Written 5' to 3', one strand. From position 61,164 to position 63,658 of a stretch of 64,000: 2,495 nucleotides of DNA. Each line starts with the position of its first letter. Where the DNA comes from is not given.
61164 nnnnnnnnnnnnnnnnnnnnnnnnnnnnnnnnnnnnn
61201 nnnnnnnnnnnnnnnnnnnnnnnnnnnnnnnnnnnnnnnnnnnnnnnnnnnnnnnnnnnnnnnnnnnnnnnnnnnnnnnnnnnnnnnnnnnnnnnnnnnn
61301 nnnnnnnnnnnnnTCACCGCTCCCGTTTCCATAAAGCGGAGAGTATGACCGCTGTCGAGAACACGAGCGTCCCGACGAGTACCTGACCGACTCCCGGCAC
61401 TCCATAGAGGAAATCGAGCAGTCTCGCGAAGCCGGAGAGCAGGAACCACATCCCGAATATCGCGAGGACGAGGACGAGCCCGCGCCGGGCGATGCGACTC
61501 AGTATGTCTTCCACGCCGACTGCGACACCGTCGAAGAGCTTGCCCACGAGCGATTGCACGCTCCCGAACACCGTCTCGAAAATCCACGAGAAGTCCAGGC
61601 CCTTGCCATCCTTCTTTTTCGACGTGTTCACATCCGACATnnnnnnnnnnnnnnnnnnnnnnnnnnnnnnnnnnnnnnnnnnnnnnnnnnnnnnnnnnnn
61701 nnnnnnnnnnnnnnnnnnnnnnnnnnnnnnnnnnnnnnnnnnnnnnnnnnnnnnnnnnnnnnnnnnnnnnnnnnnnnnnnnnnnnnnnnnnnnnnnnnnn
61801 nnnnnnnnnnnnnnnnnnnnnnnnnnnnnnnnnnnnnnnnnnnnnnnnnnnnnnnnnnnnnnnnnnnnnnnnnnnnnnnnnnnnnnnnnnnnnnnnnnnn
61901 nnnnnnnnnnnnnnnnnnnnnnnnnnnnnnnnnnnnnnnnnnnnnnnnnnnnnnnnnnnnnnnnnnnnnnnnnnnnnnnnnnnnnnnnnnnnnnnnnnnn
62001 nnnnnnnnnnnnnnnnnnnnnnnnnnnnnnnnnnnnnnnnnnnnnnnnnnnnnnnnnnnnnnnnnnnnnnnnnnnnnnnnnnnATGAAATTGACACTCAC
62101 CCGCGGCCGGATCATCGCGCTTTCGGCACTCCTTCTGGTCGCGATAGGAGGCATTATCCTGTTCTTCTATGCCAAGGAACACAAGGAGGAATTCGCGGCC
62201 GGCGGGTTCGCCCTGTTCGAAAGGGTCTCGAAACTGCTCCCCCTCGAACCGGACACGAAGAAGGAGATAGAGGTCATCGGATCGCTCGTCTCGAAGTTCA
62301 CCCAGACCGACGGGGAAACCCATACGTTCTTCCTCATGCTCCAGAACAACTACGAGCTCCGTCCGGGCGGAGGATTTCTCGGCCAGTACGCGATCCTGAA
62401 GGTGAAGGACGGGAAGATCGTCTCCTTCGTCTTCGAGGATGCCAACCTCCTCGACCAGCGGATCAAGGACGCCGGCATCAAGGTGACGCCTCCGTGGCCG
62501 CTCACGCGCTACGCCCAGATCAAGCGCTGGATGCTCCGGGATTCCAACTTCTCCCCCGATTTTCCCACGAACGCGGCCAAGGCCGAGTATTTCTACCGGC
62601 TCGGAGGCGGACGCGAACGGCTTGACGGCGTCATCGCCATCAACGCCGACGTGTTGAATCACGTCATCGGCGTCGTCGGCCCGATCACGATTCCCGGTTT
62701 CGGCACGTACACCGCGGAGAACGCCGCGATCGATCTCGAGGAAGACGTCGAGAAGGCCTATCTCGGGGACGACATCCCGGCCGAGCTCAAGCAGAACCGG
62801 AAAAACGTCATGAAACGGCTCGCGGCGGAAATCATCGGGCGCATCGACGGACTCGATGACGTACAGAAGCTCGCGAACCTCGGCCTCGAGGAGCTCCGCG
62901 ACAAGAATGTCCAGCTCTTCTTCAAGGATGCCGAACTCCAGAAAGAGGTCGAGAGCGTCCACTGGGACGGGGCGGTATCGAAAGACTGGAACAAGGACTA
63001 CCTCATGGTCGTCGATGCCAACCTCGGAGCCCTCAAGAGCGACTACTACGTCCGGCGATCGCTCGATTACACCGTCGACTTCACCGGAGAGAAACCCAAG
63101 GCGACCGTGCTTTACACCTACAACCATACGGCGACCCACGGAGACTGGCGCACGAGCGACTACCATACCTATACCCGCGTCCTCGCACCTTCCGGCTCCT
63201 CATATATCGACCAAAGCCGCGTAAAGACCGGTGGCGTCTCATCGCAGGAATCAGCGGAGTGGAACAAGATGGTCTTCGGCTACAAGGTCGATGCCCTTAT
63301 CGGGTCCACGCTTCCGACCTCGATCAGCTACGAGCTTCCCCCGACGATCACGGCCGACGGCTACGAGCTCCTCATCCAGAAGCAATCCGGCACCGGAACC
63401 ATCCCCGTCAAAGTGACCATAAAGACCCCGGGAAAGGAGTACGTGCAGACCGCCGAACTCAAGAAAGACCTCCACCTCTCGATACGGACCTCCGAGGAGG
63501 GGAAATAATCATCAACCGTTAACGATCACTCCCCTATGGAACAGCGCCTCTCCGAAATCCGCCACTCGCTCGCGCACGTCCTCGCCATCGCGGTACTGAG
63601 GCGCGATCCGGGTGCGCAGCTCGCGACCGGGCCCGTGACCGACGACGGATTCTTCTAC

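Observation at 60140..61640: Holin-X-like (DUF1469) and DUF883 (YqjD/ElaB-like) gene pair immediately upstream of a membrane-anchored Amidase_2. It superficially resembles a holin-endolysin cassette but more likely is a yqjDE-type membrane and ribosome-associated module.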

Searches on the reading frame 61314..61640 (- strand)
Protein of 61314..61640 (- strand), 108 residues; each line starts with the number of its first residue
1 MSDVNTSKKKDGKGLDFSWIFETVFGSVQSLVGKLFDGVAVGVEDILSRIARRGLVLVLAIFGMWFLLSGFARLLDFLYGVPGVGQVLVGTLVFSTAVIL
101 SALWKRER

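Call 3: search_protein_families(library=pfam, proteins=[window:61314-61640:-], max_evalue=1)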
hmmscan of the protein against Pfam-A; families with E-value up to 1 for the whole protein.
window:61314-61640:- (108 aa): 0 families

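Call 5: search_protein_families(library=phrogs, proteins=[window:61314-61640:-], max_evalue=1)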
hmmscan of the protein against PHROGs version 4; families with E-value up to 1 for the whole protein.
window:61314-61640:- (108 aa): 0 families

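Call 6: search_protein_families(library=ncbifam, proteins=[window:61314-61640:-], max_evalue=1)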
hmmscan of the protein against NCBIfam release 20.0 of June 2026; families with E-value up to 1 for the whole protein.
window:61314-61640:- (108 aa): 0 families

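Call 8: find_homologous_proteins(query=window:61314-61640:-, max_evalue=0.01)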
Query window:61314-61640:- (108 aa): 5 proteins with E <= 0.01 among 26 candidates.
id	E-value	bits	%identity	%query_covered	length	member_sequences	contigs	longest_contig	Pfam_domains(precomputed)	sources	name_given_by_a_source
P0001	5.7e-60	218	99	100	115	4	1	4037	-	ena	-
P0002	1.8e-43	165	82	84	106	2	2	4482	-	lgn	-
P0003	2.9e-43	165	78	94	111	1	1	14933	-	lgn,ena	-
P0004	8.3e-31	125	58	94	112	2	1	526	-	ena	-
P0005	7.0e-30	122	58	94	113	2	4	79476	-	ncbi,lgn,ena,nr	ncbi:MAG: hypothetical protein KBD19_01810 [Candidatus Moranbacteria bacterium]|nr:hypothetical prot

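Call 12: find_encoding_contigs(protein=P0005, flank=6000, max_places=4)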
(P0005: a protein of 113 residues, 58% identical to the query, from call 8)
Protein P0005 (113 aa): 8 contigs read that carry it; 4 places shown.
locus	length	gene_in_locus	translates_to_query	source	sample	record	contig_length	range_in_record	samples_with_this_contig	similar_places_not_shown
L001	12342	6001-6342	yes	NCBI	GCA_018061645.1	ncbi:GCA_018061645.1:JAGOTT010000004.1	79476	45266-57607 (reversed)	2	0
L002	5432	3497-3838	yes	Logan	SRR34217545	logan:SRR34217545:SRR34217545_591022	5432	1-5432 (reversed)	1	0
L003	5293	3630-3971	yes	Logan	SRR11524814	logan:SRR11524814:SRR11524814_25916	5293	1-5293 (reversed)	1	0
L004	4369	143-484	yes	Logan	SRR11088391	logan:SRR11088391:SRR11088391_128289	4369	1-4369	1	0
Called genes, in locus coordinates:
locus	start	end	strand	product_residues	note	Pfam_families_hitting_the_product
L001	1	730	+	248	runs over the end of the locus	PF00175:NAD_binding_1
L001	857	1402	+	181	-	PF00254:FKBP_C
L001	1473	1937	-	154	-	-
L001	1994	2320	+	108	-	PF12647:RNHCP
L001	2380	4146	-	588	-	PF07973:tRNA_SAD, PF00587:tRNA-synt_2b, PF03129:HGTP_anticodon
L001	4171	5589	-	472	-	PF13196:DUF4012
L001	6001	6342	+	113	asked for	-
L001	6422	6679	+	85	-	-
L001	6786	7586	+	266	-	PF01510:Amidase_2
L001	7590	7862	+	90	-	-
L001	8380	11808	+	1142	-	PF04563:RNA_pol_Rpb2_1, PF04561:RNA_pol_Rpb2_2, PF04565:RNA_pol_Rpb2_3, PF10385:RNA_pol_Rpb2_45, PF00562:RNA_pol_Rpb2_6, PF04560:RNA_pol_Rpb2_7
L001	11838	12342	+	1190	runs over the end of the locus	PF04997:RNA_pol_Rpb1_1, PF00623:RNA_pol_Rpb1_2, PF04983:RNA_pol_Rpb1_3, PF05000:RNA_pol_Rpb1_4 (weak), PF04998:RNA_pol_Rpb1_5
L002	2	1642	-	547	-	?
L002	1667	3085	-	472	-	PF13196:DUF4012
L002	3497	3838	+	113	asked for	-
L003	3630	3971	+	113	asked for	-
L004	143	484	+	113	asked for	-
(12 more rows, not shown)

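Call 16: search_protein_representatives(alignment_id=A1)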
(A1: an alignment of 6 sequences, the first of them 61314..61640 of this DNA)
Query: 6 sequences, 111 profile positions. Proteins with E-value up to 0.001 (for the whole library): 68; up to 1e-10: 25; up to 1e-30: 2. The best 68 are listed.
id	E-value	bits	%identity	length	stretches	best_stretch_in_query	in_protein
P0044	2.8e-38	146.8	-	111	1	1-111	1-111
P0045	2.9e-33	130.7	-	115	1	1-111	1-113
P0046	5.7e-28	113.6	-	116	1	1-111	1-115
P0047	7.3e-25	103.6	-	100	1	13-105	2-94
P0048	1.0e-24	103.2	-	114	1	1-111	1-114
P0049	1.1e-24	103.1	-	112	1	1-108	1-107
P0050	3.4e-17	78.9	-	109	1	9-109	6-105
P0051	2.2e-16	76.3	-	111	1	10-111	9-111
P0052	5.0e-16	75.2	-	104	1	13-107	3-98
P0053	1.2e-15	73.9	-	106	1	10-109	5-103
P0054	2.5e-14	69.7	-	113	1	12-109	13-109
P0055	6.9e-14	68.3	-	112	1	9-106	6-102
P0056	3.1e-13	66.2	-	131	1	12-107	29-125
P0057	1.2e-12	64.3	-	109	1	8-111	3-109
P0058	1.3e-12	64.2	-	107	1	10-108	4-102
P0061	7.3e-12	61.8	-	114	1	10-108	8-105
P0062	8.3e-12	61.6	-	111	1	10-105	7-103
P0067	7.7e-11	58.5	-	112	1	13-108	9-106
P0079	1.2e-08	51.4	-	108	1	11-111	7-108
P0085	1.5e-07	47.9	-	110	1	15-106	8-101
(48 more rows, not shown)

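Call 19: search_protein_families(library=pfam, alignment_id=A3, max_evalue=1)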
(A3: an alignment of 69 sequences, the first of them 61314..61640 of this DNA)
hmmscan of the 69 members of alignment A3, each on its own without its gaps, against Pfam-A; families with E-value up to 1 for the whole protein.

A. member 1, window:61314-61640:- (108 aa): 0 families

B. families by the number of members that match (of 69 scanned): 120 families (the first 25 are shown)
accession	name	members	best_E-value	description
PF07332.16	Phage_holin_3_6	38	3.9e-05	Putative Actinobacterial Holin-X, holin superfamily III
PF20990.2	DUF2207_C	22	0.0015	Predicted membrane protein (DUF2207) C-terminal domain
PF05915.17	TMEM_230_134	10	3.7e-05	Transmembrane proteins 230/134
PF03729.18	DUF308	7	0.0014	Short repeat of unknown function (DUF308)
PF11239.13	DUF3040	6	0.18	Protein of unknown function (DUF3040)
PF12420.13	DUF3671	5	0.018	Fam-L, Fam-M like protein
PF04956.18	TrbC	4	0.017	TrbC/VIRB2 pilin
PF13903.11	Claudin_2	4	0.038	PMP-22/EMP/MP20/Claudin tight junction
PF07787.17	TMEM43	4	0.043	Transmembrane protein 43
PF20237.3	DUF6594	4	0.076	Family of unknown function (DUF6594)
PF13630.11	SdpI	4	0.11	SdpI/YfhL protein family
PF18920.5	DUF5671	4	0.15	Domain of unknown function (DUF5671)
PF20535.3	DUF6750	3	0.00054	Family of unknown function (DUF6750)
PF24003.1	DUF7319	3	0.011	Domain of unknown function (DUF7319)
PF19744.4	DUF6232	3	0.035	Family of unknown function (DUF6232)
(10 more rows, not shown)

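Call 32: predict_structure(alignment_id=A3)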
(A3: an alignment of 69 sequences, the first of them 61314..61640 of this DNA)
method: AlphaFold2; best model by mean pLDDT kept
length: 108 residues; sequences in the alignment: 69
mean_pLDDT: 80.7   pTM: 0.47
mean pLDDT of the five models: 80.7, 79.4, 79.1, 74.4, 71.8
residues with pLDDT >= 90: 52; 70-90: 27; 50-70: 26; < 50: 3
segments of 3 or more residues with pLDDT < 50: none
pLDDT, mean of each block of 10 residues (from residue 1): 55 61 74 64 76 92 94 95 95 95 88
secondary structure, 60 per line:
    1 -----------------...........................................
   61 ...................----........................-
elements in order: H18-79 H84-107

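Call 34: search_protein_families(library=pfam, proteins=[P0079, P0058, P0085, P0062, P0052, P0055, P0061, P0067], max_evalue=0.1)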
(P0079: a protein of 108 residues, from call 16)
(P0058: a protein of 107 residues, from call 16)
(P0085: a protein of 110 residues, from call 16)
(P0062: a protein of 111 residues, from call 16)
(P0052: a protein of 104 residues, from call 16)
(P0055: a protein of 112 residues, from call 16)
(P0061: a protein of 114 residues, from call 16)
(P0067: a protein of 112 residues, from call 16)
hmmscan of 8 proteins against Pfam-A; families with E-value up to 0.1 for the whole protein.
P0079 (108 aa): 5 families
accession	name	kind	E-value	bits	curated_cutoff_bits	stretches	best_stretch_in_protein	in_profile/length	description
PF10951.13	DUF2776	-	0.00039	20.3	26.1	1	13-99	184-269/348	Protein of unknown function (DUF2776)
PF01642.28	MM_CoA_mutase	-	0.013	14.5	22.1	1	14-90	156-231/512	Methylmalonyl-CoA mutase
PF07332.16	Phage_holin_3_6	-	0.036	14.5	28.4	1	20-106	2-90/116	Putative Actinobacterial Holin-X, holin superfamily III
PF13903.11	Claudin_2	-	0.069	13.4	29.1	1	47-105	88-144/192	PMP-22/EMP/MP20/Claudin tight junction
PF10176.14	NEDD4_Bsd2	-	0.094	13.4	24.7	1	47-78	93-120/130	NEDD4/Bsd2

P0058 (107 aa): 3 families
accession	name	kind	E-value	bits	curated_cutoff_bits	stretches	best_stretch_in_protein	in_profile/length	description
PF07332.16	Phage_holin_3_6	-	0.0039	17.7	28.4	1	19-102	3-89/116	Putative Actinobacterial Holin-X, holin superfamily III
PF24003.1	DUF7319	-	0.011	15.7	27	1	6-77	107-177/205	Domain of unknown function (DUF7319)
PF23488.1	YKL065W-A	-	0.051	14.1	27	1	86-106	37-57/73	YKL065W-A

P0085 (110 aa): 1 family
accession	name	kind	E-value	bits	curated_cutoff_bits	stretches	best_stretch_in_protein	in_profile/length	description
PF12811.12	BaxI_1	-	0.053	13.5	26.2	1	34-104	60-126/233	Bax inhibitor 1 like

P0062 (111 aa): 3 families
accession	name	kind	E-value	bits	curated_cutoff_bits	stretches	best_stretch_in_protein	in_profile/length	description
PF07332.16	Phage_holin_3_6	-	0.00031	21.2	28.4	1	42-108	27-92/116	Putative Actinobacterial Holin-X, holin superfamily III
PF06738.18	ThrE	-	0.033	14.1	26.3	1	45-104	147-202/241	Putative threonine/serine exporter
PF20990.2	DUF2207_C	-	0.038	14.1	33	1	7-107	95-186/247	Predicted membrane protein (DUF2207) C-terminal domain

P0052 (104 aa): 2 families
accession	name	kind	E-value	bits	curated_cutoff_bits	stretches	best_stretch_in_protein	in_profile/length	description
PF07332.16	Phage_holin_3_6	-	0.0066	16.9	28.4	1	13-101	4-91/116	Putative Actinobacterial Holin-X, holin superfamily III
PF00209.24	SNF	-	0.052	12.7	27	1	11-72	354-414/524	Sodium:neurotransmitter symporter family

P0055 (112 aa): 0 families

P0061 (114 aa): 2 families
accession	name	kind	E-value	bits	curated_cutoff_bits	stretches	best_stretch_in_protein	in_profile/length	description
PF07332.16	Phage_holin_3_6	-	0.0049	17.3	28.4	1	49-105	34-89/116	Putative Actinobacterial Holin-X, holin superfamily III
PF20990.2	DUF2207_C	-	0.056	13.6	33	1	16-107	102-186/247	Predicted membrane protein (DUF2207) C-terminal domain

P0067 (112 aa): 1 family
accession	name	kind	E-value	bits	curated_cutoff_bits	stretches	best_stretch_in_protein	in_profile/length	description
PF10951.13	DUF2776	-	0.0079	16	26.1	1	35-107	203-281/348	Protein of unknown function (DUF2776)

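Call 38: fold_search(library=viral, model_id=the predicted structure)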
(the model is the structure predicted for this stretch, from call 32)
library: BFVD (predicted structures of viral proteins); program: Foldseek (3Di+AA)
matches with E <= 10: 63; with E <= 0.001: 0
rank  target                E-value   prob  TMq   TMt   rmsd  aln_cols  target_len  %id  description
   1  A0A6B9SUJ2            7.4e-01  0.28  0.32  0.36  20.7        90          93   18  Uncharacterized protein [Acinetobacter phage vB_AbaM_Lazarus]
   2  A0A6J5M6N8            1.3e+00  0.33  0.42  0.07  20.1        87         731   22  Uncharacterized protein [uncultured Caudovirales phage]
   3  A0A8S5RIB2            1.3e+00  0.15  0.35  0.27  15.7       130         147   15  Uncharacterized protein [virus sp. ctML55]
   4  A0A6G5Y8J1            1.6e+00  0.23  0.39  0.29  17.3        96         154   19  (no name in the UniProt tables at hand)
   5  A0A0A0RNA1            1.9e+00  0.13  0.34  0.30  10.9       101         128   16  Uncharacterized protein [Bacillus phage Moonbeam]
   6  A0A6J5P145            2.3e+00  0.08  0.29  0.27  25.6       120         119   16  Uncharacterized protein [uncultured Caudovirales phage]
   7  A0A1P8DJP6            2.6e+00  0.14  0.42  0.41  19.9       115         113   14  (no name in the UniProt tables at hand)
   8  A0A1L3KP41            2.8e+00  0.05  0.24  0.05  25.5       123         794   18  Minor structural protein [Hubei reo-like virus 10]
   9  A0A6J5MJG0            3.3e+00  0.09  0.33  0.13  22.5       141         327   11  Uncharacterized protein [uncultured Caudovirales phage]
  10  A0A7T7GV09            3.3e+00  0.08  0.25  0.08  12.5        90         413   16  Putative virion glycoprotein N-terminal domain-containing protein [Tohsystermes virus]
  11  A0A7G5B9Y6            3.3e+00  0.07  0.25  0.16  13.9       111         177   14  Uncharacterized protein [Ralstonia phage Firinga]
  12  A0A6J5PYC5            3.5e+00  0.10  0.25  0.44   5.9        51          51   22  Uncharacterized protein [uncultured Caudovirales phage]
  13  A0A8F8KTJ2            3.8e+00  0.11  0.26  0.32  10.8        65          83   22  Uncharacterized protein [Clandestinovirus]
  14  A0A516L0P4            3.8e+00  0.09  0.23  0.12   6.7        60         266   17  (no name in the UniProt tables at hand)
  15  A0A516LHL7            4.4e+00  0.12  0.29  0.50   7.4        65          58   15  (no name in the UniProt tables at hand)
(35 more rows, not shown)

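Call 70: search_dna_similar(query=window:61314-61640:-, collection=phages, mode=protein, max_evalue=1, max_rows=10)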
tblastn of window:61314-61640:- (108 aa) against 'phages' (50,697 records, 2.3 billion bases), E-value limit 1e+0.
Records with a match: 11; places in all: 11; records where one place covers at least 80% of the query: 11.
Best place of each record, by identity: <60% 11.
By first word of the organism name: Escherichia 11.
By host as written in the record: Escherichia coli 7; Escherichia sp. 3; Escherichia coli O157:H7 1.
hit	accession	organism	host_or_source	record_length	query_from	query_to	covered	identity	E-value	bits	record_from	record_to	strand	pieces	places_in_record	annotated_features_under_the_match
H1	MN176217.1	Escherichia phage vB_Eco4M-7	Escherichia sp.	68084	6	107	94%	29.5%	5e-1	35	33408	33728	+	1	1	soluble lytic murein transglycosylase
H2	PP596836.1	Escherichia phage vB_Eco4M-7n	Escherichia coli O157:H7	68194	6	107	94%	29.5%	5e-1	35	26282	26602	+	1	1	hypothetical protein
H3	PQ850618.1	Escherichia phage ManiWeber_Bas99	Escherichia coli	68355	6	107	94%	29.5%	5e-1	35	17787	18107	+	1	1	lytic tail protein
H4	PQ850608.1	Escherichia phage HermannAdler_Bas98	Escherichia coli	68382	6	107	94%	29.5%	5e-1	35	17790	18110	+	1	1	lytic tail protein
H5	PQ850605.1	Escherichia phage HansTraber_Bas100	Escherichia coli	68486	6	107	94%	29.5%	5e-1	35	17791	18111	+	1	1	lytic tail protein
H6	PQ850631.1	Escherichia phage VerenaGrendelmeier_Bas101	Escherichia coli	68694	6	107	94%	29.5%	5e-1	35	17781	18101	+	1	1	lytic tail protein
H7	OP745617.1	Escherichia phage F13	Escherichia sp.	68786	6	107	94%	29.5%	5e-1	35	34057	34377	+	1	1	endolysin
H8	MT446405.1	Escherichia virus TH32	Escherichia coli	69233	6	107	94%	29.5%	5e-1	35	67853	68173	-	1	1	record has no annotation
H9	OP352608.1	Escherichia phage vB_EcoM_SP13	Escherichia sp.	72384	6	107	94%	29.5%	5e-1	35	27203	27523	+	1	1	lytic transglycosylase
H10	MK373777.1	Escherichia phage vB_EcoM_WFC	Escherichia coli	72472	6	107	94%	29.5%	5e-1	35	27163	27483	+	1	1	putative transglycosylase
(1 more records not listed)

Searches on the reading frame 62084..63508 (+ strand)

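Call 3: search_protein_families(library=pfam, proteins=[window:62084-63508:+], max_evalue=1)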
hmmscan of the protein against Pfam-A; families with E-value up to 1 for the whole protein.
window:62084-63508:+ (474 aa): 1 family
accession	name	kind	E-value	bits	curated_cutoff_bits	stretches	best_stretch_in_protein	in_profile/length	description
PF13196.11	DUF4012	-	8.2e-28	98.2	28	1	79-221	3-142/144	Protein of unknown function (DUF4012)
